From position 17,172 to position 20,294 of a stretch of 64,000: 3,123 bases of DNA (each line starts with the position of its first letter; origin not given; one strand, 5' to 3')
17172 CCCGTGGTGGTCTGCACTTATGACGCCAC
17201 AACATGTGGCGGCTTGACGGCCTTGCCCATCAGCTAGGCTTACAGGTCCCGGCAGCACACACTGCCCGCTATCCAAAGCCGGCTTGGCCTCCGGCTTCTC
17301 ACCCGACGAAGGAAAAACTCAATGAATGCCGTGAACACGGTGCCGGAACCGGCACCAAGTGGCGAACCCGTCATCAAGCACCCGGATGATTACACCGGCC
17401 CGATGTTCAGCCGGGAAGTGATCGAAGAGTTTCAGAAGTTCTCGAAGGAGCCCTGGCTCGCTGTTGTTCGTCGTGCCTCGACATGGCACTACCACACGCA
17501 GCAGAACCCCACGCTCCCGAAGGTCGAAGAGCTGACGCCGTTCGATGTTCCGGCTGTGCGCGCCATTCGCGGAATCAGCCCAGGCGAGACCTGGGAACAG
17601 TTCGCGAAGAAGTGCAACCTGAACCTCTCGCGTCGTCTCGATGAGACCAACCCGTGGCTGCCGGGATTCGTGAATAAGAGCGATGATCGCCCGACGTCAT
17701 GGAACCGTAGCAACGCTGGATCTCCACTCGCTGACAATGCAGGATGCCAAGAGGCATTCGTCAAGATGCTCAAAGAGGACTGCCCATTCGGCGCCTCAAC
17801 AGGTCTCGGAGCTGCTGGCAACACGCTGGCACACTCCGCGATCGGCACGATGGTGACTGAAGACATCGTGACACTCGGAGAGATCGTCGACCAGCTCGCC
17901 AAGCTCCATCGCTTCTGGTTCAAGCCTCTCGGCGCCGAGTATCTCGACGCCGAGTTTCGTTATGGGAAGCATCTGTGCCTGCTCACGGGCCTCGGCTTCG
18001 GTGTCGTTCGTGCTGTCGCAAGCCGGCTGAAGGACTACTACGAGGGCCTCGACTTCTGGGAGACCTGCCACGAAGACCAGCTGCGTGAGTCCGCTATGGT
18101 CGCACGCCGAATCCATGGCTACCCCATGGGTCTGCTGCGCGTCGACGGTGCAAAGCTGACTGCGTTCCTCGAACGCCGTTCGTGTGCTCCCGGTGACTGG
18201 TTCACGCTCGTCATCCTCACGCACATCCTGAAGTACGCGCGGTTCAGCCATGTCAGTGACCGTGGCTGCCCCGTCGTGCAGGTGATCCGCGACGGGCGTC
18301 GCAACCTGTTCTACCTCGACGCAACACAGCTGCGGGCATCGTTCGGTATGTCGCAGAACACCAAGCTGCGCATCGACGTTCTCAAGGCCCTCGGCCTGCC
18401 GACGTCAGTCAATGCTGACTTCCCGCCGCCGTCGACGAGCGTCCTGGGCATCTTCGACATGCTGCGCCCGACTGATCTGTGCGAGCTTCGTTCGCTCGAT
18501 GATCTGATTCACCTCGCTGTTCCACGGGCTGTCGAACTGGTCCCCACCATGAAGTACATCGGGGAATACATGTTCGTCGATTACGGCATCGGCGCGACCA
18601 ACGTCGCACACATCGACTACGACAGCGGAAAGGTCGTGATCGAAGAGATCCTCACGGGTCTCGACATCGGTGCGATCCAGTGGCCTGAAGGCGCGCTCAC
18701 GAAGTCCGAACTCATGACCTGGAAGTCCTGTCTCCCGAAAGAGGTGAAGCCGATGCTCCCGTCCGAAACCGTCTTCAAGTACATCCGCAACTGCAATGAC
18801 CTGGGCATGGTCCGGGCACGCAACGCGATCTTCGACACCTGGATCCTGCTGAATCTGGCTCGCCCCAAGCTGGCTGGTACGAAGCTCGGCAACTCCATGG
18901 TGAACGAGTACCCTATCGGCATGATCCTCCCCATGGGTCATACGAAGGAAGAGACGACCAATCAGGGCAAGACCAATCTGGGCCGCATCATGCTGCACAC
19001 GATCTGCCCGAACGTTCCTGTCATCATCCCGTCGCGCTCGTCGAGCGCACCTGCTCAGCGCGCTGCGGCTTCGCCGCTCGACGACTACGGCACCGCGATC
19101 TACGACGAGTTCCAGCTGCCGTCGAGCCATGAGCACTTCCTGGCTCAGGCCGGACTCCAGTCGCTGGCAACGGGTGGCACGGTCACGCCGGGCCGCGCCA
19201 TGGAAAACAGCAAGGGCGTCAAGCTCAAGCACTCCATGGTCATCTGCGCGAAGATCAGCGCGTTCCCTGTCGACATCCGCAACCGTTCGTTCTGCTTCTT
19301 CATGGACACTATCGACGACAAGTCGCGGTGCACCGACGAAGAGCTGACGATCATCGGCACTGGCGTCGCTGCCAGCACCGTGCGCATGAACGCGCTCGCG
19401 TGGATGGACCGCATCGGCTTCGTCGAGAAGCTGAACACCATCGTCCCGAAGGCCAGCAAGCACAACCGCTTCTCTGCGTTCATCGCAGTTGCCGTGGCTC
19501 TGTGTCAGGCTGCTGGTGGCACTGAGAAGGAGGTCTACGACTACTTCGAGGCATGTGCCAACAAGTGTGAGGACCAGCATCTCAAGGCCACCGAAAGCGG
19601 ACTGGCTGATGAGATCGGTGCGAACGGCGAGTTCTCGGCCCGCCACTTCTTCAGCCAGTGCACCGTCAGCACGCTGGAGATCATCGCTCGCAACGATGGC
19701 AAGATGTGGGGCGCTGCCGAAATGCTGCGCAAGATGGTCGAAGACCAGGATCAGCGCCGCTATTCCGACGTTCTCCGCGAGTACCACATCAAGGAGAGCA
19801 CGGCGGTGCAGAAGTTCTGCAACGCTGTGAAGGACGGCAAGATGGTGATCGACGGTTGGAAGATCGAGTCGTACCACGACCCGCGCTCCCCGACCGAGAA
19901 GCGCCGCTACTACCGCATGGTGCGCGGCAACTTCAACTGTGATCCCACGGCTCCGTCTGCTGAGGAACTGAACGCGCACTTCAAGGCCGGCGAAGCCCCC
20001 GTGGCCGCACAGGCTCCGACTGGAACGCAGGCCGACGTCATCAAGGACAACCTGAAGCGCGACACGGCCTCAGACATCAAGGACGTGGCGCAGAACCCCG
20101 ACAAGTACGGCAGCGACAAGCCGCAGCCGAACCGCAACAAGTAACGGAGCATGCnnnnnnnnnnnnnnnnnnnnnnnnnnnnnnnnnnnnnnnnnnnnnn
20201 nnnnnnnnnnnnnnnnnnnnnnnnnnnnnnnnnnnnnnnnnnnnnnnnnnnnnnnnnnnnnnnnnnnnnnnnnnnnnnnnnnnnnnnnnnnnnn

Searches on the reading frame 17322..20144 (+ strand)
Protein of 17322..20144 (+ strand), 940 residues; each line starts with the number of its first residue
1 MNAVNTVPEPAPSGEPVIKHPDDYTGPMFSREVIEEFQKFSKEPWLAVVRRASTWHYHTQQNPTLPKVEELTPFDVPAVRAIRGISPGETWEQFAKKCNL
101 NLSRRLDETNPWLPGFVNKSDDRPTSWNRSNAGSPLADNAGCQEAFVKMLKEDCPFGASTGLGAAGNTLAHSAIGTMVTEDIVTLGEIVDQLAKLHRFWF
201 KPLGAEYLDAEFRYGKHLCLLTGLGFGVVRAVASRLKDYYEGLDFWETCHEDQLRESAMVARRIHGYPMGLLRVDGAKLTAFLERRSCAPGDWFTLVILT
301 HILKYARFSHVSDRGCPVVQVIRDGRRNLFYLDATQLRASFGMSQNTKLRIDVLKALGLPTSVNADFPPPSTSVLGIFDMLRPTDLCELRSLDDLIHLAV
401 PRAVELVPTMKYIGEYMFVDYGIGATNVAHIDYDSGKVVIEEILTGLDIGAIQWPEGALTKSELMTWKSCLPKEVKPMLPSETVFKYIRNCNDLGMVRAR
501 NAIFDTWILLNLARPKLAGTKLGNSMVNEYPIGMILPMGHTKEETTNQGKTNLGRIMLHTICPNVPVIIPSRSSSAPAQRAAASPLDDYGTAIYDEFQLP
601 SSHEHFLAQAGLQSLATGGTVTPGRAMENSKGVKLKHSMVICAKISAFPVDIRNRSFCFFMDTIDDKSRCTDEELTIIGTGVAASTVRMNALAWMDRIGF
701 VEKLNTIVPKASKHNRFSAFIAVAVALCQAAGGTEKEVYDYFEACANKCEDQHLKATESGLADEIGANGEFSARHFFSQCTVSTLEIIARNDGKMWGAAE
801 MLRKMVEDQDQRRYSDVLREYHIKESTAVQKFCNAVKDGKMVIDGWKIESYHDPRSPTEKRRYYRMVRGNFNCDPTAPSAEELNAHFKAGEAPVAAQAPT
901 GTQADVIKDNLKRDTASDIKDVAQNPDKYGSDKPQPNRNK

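Call 7: search_protein_families(library=pfam, proteins=[window:17322-20144:+], max_evalue=0.01)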
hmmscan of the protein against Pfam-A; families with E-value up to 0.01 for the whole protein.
window:17322-20144:+ (940 aa): 0 families

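Call 8: search_protein_families(library=phrogs, proteins=[window:17322-20144:+], max_evalue=0.001)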
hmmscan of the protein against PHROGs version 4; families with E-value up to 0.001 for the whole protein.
window:17322-20144:+ (940 aa): 0 families

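Call 10: find_related_loci(query=window:17322-20144:+, collection=viral_contigs, flank=6000)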
Query window:17322-20144:+ (940 aa) in viral_contigs; peptide patterns used: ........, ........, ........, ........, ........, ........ (x = any residue, [..] = any of these).
2 stretches matched a pattern, but none encodes a relative of the query by tblastn (E <= 1e-3).

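Call 11: search_dna_similar(query=window:17322-20144:+, collection=phages, mode=protein, max_rows=30)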
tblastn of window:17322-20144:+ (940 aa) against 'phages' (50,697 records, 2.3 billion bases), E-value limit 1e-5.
No match.

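Call 12: find_homologous_proteins(query=window:17322-20144:+)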
Query window:17322-20144:+ (940 aa): 4 proteins with E <= 0.001 among 8000 candidates.
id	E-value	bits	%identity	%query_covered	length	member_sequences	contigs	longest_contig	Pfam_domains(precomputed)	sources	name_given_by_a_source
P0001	0.0e+0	2202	100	100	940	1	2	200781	-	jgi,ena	-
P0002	0.0e+0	1720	80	98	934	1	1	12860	-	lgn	-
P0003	0.0e+0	1245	63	89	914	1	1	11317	-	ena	-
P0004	0.0e+0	1035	52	99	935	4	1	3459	-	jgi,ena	jgi:hypothetical protein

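Call 13: find_encoding_contigs(protein=P0002, flank=10000)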
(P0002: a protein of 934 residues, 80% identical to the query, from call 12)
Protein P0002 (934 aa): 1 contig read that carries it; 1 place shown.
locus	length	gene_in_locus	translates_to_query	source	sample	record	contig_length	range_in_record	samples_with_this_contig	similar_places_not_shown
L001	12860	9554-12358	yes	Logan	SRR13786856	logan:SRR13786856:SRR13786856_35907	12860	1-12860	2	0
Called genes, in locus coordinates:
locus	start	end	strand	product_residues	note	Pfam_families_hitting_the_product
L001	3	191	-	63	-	?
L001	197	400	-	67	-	-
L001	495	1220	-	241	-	PF12705:PDDEXK_1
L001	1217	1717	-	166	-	-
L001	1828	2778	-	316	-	-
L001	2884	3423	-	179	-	-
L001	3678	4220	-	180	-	-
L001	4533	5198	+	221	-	-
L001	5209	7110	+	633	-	-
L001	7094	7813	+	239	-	-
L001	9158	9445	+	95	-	PF12728:HTH_17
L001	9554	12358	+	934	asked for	-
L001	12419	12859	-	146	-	?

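Call 14: find_encoding_contigs(protein=P0003, flank=10000)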
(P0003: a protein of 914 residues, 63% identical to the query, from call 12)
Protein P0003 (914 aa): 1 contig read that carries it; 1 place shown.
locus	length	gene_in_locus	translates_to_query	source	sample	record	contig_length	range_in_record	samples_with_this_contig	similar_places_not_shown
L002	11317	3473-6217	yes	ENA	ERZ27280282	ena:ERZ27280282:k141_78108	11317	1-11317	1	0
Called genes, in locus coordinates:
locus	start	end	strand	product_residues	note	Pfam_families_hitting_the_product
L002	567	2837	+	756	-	PF01612:DNA_pol_A_exo1 (weak), PF00476:DNA_pol_A (weak)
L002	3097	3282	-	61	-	-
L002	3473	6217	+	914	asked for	-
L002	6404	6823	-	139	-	PF01381:HTH_3 (faint)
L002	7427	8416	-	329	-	-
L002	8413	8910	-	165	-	-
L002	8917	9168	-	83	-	-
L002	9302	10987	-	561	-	PF00717:Peptidase_S24, PF00817:IMS, PF11799:IMS_C, PF13438:DUF4113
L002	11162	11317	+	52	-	?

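Call 15: find_encoding_contigs(protein=P0004, flank=10000)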
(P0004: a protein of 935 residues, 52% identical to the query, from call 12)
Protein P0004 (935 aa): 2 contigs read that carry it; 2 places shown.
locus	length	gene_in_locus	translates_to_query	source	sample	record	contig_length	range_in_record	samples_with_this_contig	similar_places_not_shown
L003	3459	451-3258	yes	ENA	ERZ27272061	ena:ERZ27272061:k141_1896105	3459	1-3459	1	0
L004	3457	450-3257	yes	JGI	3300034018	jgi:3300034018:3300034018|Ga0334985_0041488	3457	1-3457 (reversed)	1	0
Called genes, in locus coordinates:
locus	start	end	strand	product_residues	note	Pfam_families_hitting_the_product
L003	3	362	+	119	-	?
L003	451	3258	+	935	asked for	-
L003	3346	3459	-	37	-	?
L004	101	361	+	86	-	-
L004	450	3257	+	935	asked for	-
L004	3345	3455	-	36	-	?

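Call 16: find_encoding_contigs(protein=P0001, flank=10000)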
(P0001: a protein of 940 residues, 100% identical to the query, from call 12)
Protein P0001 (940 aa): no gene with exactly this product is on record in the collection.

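Call 35: search_solved_structures(query=A1, max_evalue=10)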
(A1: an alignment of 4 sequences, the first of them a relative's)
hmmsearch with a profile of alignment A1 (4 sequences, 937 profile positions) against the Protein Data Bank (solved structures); distinct sequences matched with E-value up to 10: 0.

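Call 55: search_protein_representatives(alignment_id=A1)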
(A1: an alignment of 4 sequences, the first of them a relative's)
Query: 4 sequences, 937 profile positions. Proteins with E-value up to 0.001 (for the whole library): 201; up to 1e-10: 186; up to 1e-30: 118. The best 150 are listed.
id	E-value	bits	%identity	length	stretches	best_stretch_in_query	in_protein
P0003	0.0e+00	1804.5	-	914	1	1-915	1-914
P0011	3.7e-255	865.9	-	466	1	473-936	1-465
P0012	4.4e-187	640.7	-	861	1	71-894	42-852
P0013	3.4e-170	584.8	-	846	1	70-880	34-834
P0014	2.9e-164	565.1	-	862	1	38-886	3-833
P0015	6.2e-156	537.6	-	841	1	38-865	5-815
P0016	2.4e-153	529.0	-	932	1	70-916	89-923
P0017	8.1e-146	504.1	-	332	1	548-864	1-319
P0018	9.8e-145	500.5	-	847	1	67-901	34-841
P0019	1.3e-142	493.5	-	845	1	57-883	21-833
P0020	3.1e-142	492.2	-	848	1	68-865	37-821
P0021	4.0e-141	488.6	-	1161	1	72-865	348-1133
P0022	2.8e-139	482.4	-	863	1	38-901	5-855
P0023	1.5e-138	480.0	-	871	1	75-867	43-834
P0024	3.6e-134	465.5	-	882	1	67-875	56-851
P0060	2.3e-85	304.0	-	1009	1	37-870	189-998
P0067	3.1e-70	253.9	-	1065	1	64-781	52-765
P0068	7.0e-70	252.8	-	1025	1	189-860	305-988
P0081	8.0e-48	179.8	-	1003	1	194-871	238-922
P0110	4.2e-35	137.7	-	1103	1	214-870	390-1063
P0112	8.1e-34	133.4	-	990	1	212-723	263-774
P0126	8.0e-31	123.5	-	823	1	540-862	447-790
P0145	4.7e-28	114.3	-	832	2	539-801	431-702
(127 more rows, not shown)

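Call 60: search_protein_families(library=pfam, proteins=[P0012, P0021, P0060, P0067, P0068, P0081, P0110, P0112, P0126, P0145], max_evalue=0.01)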
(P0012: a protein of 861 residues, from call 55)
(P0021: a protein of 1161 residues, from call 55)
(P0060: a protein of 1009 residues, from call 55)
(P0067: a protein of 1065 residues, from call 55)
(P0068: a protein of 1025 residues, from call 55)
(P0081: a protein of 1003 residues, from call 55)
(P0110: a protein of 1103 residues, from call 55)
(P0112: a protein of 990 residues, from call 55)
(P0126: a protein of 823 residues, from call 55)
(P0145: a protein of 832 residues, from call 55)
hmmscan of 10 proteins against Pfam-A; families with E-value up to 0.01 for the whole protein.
P0012 (861 aa): 0 families

P0021 (1161 aa): 0 families

P0060 (1009 aa): 0 families

P0067 (1065 aa): 0 families

P0068 (1025 aa): 0 families

P0081 (1003 aa): 0 families

P0110 (1103 aa): 0 families

P0112 (990 aa): 0 families

P0126 (823 aa): 0 families

P0145 (832 aa): 0 families

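Call 72: predict_structure(alignment_id=A4)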
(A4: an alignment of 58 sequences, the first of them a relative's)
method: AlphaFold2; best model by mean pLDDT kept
length: 940 residues; sequences in the alignment: 58
mean_pLDDT: 89.5   pTM: 0.80
mean pLDDT of the five models: 89.5, 88.1, 87.7, 87.5, 86.6
residues with pLDDT >= 90: 733; 70-90: 117; 50-70: 45; < 50: 45
segments of 3 or more residues with pLDDT < 50: 1-10, 872-876, 882-903, 934-940
pLDDT, mean of each block of 10 residues (from residue 1): 41 77 94 90 91 93 91 93 90 92 90 94 94 94 95 83 71 94 95 96 88 96 97 96 95 97 96 97 94 96 97 90 96 96 97 98 81 96 97 89 93 88 94 92 89 93 93 96 97 98 98 94 96 98 95 97 95 95 95 97 96 97 76 95 96 97 97 95 96 95 95 95 98 98 97 93 90 91 91 83 94 94 93 92 92 75 85 49 44 34 55 64 77 45
secondary structure, 60 per line:
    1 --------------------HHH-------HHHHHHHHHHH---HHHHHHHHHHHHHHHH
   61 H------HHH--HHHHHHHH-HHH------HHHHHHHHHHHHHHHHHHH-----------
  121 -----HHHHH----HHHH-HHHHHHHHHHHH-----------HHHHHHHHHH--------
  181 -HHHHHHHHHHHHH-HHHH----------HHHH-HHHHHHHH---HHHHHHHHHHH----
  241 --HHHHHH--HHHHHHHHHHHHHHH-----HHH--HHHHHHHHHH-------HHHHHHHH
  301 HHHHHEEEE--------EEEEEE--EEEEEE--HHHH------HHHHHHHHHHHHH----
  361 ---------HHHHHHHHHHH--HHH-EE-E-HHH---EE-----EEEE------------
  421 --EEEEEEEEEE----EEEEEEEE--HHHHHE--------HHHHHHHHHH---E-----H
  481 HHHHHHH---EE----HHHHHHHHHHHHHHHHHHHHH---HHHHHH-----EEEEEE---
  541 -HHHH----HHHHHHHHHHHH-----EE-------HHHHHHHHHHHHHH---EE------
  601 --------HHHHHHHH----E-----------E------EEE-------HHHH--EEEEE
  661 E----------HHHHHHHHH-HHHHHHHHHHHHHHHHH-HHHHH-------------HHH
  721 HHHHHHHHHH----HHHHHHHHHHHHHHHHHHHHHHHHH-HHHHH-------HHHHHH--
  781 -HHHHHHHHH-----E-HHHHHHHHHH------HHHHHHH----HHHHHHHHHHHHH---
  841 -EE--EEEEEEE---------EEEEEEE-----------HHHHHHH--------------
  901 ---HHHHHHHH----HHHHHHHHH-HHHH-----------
elements in order (helices of 4 or more, strands of 3 or more residues): H31-41 H45-61 H73-80 H91-109 H126-130 H135-138 H140-151 H163-172 H182-194 H196-199 H210-213 H215-222 H226-236 H243-248 H251-265 H276-285 H293-305 E306-309 E318-323 E326-331 H334-337 H344-356 H370-380 E405-408 E423-432 E437-444 H447-451 H461-470 H480-487 H497-517 H521-526 E532-537 H542-545 H550-561 H576-589 H609-616 E640-642 H650-653 E656-661 H672-680 H682-698 H700-704 H718-730 H735-759 H761-765 H773-778 H782-790 H798-807 H814-820 H825-837 E846-852 E862-868 H880-886 H904-911 H916-924 H926-929

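Call 74: fold_search(model_id=the predicted structure, library=pdb)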
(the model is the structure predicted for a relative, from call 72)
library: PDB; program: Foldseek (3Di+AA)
matches with E <= 10: 274; with E <= 0.001: 11
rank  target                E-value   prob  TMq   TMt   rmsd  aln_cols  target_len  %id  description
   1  5dgk_A                2.1e-05  1.00  0.23  0.35  12.8       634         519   12  SCCmec type IV Cch - active helicase (released 2016-08-24)
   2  8ww9_K                3.3e-05  1.00  0.25  0.26  14.1       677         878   12  Structure of ADP-Form AsfvPrimPol Dodecamer (released 2025-04-30)
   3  8wwa_F                1.5e-04  1.00  0.23  0.32  15.3       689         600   11  Structure of AMPPNP-Form AsfvPrimPol Hexamer (released 2025-04-30)
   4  8ww9_G                2.4e-04  1.00  0.25  0.27  13.5       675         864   12  Structure of ADP-Form AsfvPrimPol Dodecamer (released 2025-04-30)
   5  8xj8_D                3.4e-04  1.00  0.22  0.46   9.1       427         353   10  The Cryo-EM structure of MPXV E5 C-terminal in complex with DNA (released 2024-05-01)
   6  8ww7_D                4.7e-04  1.00  0.30  0.31  11.5       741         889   12  Structure of AMPPNP-Form AsfvPrimPol Dodecamer (released 2025-04-30)
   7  8wgy_E                5.3e-04  1.00  0.21  0.24  11.9       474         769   12  MPOX E5 hexamer AMP-PNP and ssDNA bound form with clear primase domain (released 2024-10-16)
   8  8ww7_A                5.3e-04  1.00  0.25  0.26  12.8       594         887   12  Structure of AMPPNP-Form AsfvPrimPol Dodecamer (released 2025-04-30)
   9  8ww9_H                7.0e-04  1.00  0.24  0.25  13.4       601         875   12  Structure of ADP-Form AsfvPrimPol Dodecamer (released 2025-04-30)
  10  6k9c_B                8.0e-04  1.00  0.23  0.44  12.3       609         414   13  The apo structure of NrS-1 C terminal region (305-718) (released 2020-04-08)
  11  7ola_C                8.0e-04  1.00  0.18  0.33  16.4       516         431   12  Structure of Primase-Helicase in SaPI5 (released 2022-07-13)
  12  8wh0_B                1.0e-03  1.00  0.20  0.36  12.1       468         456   10  MPOX E5 hexamer ssDNA and AMP-PNP bound conformation (released 2024-10-09)
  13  8wh0_A                1.0e-03  1.00  0.21  0.37  11.8       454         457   12  MPOX E5 hexamer ssDNA and AMP-PNP bound conformation (released 2024-10-09)
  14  7ola_D                1.3e-03  1.00  0.19  0.39  14.9       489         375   10  Structure of Primase-Helicase in SaPI5 (released 2022-07-13)
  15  8ww8_D                1.3e-03  0.99  0.21  0.22  13.3       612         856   10  Structure of Apo-Form AsfvPrimPol Hexamer (released 2025-04-30)
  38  7pds_B                7.3e-03  1.00  0.21  0.38  10.0       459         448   11  The structure of PriRep1 with dsDNA (released 2022-07-13)
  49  7pds_A                1.7e-02  0.99  0.21  0.38   9.7       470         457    9  The structure of PriRep1 with dsDNA (released 2022-07-13)
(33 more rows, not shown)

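Call 80: find_related_loci(query=A6, collection=viral_contigs, flank=3000)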
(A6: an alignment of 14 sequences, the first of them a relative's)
Query A6 (940 aa) in viral_contigs; peptide patterns used: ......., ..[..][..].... (x = any residue, [..] = any of these).
75 stretches matched a pattern, but none encodes a relative of the query by tblastn (E <= 1e-3).

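Call 81: find_related_loci(query=A6, collection=genome_contigs, flank=3000)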
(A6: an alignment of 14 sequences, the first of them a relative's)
Query A6 (940 aa) in genome_contigs; peptide patterns used: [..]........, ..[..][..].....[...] (x = any residue, [..] = any of these).
41 stretches matched a pattern; 2 encode a relative of the query (tblastn E <= 1e-3); 2 distinct loci.
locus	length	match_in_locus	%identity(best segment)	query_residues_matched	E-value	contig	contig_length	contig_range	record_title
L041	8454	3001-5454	30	27-856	9e-112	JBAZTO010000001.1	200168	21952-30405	MAG: Phycisphaerae bacterium isolate SO_2017_GW1_204 NODE_522_length_200168_cov_3.323869_OW334_2017, whole genome shotgu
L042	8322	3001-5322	31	63-848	7e-107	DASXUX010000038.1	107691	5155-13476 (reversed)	MAG TPA_asm: Planctomycetota bacterium isolate SMAG_U4729 k141_229235, whole genome shotgun sequence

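Call 104: search_dna_similar(query=window:17322-20144:+, collection=plasmids, mode=protein, max_rows=15, max_evalue=0.001)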
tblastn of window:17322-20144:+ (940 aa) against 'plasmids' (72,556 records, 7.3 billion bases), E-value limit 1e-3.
No match.

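Call 107: fold_search(model_id=the predicted structure, library=viral)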
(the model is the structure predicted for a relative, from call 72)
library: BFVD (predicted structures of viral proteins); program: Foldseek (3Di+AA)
matches with E <= 10: 496; with E <= 0.001: 107
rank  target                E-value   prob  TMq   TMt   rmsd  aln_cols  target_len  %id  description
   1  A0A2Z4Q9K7            6.3e-13  1.00  0.28  0.29  16.1       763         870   11  DNA helicase [Microbacterium phage Zeta1847]
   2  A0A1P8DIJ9            2.8e-12  1.00  0.28  0.33  13.4       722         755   15  (no name in the UniProt tables at hand)
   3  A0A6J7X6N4            4.0e-11  1.00  0.28  0.46  12.1       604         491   13  ATP-binding protein [uncultured Caudovirales phage]
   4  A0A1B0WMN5            1.6e-08  1.00  0.30  0.31  24.6       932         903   10  Toprim domain-containing protein [Flavobacterium phage 23T]
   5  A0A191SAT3            3.4e-08  1.00  0.27  0.28  12.3       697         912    9  (no name in the UniProt tables at hand)
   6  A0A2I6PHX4            4.1e-08  1.00  0.24  0.24  21.9       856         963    9  RNA polymerase-binding transcription factor [Pseudomonas phage PMBT3]
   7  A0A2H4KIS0            6.2e-08  1.00  0.22  0.40  12.3       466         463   11  (no name in the UniProt tables at hand)
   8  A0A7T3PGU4            6.8e-08  1.00  0.21  0.22  26.0       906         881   10  DNA primase/polymerase [Achromobacter phage vB_AchrS_AchV4]
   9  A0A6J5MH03            1.3e-07  1.00  0.24  0.24  17.3       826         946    9  DUF927 domain-containing protein [uncultured Caudovirales phage]
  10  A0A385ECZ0            1.7e-07  1.00  0.26  0.21  15.3       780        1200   10  PE-PGRS family protein [Caulobacter phage CcrPW]
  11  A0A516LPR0            2.1e-07  1.00  0.23  0.24  24.7       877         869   12  (no name in the UniProt tables at hand)
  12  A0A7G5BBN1            2.2e-07  1.00  0.21  0.21  26.2       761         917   14  DUF927 domain-containing protein [Ralstonia phage Simangalove]
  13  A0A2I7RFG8            2.4e-07  1.00  0.21  0.24  21.3       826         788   10  (no name in the UniProt tables at hand)
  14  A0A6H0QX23            2.6e-07  1.00  0.26  0.20  16.9       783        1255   10  (no name in the UniProt tables at hand)
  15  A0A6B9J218            4.5e-07  1.00  0.23  0.24  18.7       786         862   10  (no name in the UniProt tables at hand)
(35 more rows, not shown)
